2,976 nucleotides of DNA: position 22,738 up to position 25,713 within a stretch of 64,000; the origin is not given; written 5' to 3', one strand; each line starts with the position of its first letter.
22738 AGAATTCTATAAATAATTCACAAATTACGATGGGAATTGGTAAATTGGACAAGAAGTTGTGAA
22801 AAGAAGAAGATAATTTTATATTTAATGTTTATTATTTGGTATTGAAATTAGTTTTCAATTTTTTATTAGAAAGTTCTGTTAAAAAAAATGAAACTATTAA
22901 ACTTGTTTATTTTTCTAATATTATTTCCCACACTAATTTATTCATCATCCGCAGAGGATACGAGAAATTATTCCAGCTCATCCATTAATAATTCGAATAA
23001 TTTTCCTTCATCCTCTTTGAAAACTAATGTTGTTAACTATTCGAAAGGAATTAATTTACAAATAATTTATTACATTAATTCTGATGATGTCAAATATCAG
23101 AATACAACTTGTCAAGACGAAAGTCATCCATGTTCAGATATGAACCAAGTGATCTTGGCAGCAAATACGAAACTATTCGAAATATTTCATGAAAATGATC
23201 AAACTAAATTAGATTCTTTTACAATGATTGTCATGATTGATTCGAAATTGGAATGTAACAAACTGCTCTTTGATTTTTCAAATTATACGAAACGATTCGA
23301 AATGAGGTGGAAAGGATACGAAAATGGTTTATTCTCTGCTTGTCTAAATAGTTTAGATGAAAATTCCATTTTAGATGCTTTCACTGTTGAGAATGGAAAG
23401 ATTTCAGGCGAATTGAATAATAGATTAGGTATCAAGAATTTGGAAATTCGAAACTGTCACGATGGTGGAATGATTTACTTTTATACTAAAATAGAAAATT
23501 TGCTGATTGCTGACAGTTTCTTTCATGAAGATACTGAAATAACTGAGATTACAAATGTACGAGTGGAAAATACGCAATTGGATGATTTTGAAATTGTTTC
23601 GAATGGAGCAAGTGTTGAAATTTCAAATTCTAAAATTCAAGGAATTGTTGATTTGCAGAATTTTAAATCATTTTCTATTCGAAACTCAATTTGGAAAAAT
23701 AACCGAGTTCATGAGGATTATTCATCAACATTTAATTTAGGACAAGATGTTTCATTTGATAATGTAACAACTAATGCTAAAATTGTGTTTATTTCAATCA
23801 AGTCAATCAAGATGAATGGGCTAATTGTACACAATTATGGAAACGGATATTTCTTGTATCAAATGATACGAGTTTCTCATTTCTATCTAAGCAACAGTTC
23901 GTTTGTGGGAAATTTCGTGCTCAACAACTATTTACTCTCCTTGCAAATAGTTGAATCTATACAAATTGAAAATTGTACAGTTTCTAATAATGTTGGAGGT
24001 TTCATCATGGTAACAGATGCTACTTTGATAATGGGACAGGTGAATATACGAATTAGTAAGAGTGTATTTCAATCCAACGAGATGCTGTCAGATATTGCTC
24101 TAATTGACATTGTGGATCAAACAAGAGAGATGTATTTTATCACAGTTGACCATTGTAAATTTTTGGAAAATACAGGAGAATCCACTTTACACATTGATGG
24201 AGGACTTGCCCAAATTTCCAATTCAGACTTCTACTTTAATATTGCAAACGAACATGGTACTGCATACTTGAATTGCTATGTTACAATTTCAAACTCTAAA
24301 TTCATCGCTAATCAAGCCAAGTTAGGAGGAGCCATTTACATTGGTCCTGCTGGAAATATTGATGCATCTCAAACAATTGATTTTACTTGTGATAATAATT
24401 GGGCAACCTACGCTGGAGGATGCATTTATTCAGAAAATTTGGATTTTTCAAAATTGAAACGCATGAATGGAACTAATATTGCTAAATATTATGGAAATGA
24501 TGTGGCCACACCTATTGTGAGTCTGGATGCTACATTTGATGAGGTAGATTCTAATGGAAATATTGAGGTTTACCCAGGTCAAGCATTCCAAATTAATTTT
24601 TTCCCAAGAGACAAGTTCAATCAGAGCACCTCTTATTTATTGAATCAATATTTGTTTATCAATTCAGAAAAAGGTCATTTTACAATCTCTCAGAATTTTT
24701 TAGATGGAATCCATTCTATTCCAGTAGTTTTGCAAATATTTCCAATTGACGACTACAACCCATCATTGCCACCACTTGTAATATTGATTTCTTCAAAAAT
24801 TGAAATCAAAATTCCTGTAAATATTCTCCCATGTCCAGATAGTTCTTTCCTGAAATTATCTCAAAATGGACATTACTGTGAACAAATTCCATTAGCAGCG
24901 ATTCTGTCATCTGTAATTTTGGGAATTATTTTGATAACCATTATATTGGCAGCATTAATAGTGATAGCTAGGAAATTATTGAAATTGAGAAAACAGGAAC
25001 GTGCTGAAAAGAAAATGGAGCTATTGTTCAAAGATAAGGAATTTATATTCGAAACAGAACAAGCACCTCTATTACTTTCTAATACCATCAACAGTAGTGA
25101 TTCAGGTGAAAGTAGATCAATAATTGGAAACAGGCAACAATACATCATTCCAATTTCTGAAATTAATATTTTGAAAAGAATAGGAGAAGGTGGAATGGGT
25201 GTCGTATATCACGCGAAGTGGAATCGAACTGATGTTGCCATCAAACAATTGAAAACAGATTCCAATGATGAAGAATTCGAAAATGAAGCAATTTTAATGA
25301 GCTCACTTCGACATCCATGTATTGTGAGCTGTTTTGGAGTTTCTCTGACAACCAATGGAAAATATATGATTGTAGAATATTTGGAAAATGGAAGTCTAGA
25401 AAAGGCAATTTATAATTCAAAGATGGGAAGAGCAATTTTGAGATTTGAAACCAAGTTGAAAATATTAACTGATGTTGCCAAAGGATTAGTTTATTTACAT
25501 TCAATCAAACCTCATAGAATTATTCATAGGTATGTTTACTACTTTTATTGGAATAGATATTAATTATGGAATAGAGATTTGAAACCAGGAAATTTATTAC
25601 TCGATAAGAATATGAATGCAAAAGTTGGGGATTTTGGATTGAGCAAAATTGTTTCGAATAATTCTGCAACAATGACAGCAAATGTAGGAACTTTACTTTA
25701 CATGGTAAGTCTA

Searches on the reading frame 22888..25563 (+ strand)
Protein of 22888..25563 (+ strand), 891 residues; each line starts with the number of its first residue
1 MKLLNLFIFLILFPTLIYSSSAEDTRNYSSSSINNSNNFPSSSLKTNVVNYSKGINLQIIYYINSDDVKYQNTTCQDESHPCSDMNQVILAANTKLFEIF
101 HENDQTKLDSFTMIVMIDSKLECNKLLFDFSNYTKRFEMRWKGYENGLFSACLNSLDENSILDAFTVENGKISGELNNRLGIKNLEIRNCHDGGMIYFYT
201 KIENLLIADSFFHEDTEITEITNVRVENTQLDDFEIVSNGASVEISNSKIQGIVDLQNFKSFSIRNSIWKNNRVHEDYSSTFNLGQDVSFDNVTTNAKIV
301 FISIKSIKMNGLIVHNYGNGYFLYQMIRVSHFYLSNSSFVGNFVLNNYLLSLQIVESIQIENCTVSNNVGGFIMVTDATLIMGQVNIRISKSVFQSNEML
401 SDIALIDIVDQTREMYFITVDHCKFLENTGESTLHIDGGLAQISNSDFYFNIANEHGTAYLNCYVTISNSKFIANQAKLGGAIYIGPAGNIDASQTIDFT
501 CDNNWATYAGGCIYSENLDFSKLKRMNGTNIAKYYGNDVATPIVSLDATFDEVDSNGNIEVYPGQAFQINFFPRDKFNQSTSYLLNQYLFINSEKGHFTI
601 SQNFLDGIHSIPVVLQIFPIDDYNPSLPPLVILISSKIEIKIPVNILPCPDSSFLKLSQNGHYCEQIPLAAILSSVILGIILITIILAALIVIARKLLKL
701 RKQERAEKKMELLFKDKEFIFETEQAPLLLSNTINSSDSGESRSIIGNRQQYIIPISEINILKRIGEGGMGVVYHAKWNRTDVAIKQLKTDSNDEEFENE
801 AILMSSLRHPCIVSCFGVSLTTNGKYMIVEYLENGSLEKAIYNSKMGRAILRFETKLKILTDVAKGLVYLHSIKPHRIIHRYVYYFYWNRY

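Call 14: find_encoding_contigs(protein=window:22888-25563:+, flank=3000, max_places=3)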
Protein window:22888-25563:+ (891 aa): no gene with exactly this product is on record in the collection.

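Call 59: search_protein_families(library=pfam, proteins=[window:22888-25563:+], max_evalue=0.00001)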
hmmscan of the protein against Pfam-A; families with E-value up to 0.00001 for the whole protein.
window:22888-25563:+ (891 aa): 2 families
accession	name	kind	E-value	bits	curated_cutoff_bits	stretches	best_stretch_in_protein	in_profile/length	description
PF07714.23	PK_Tyr_Ser-Thr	-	1.2e-21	77.6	23.1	1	760-882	2-127/258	Protein tyrosine and serine/threonine kinase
PF00069.31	Pkinase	-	4.5e-17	62.7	31.7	1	761-881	3-122/263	Protein kinase domain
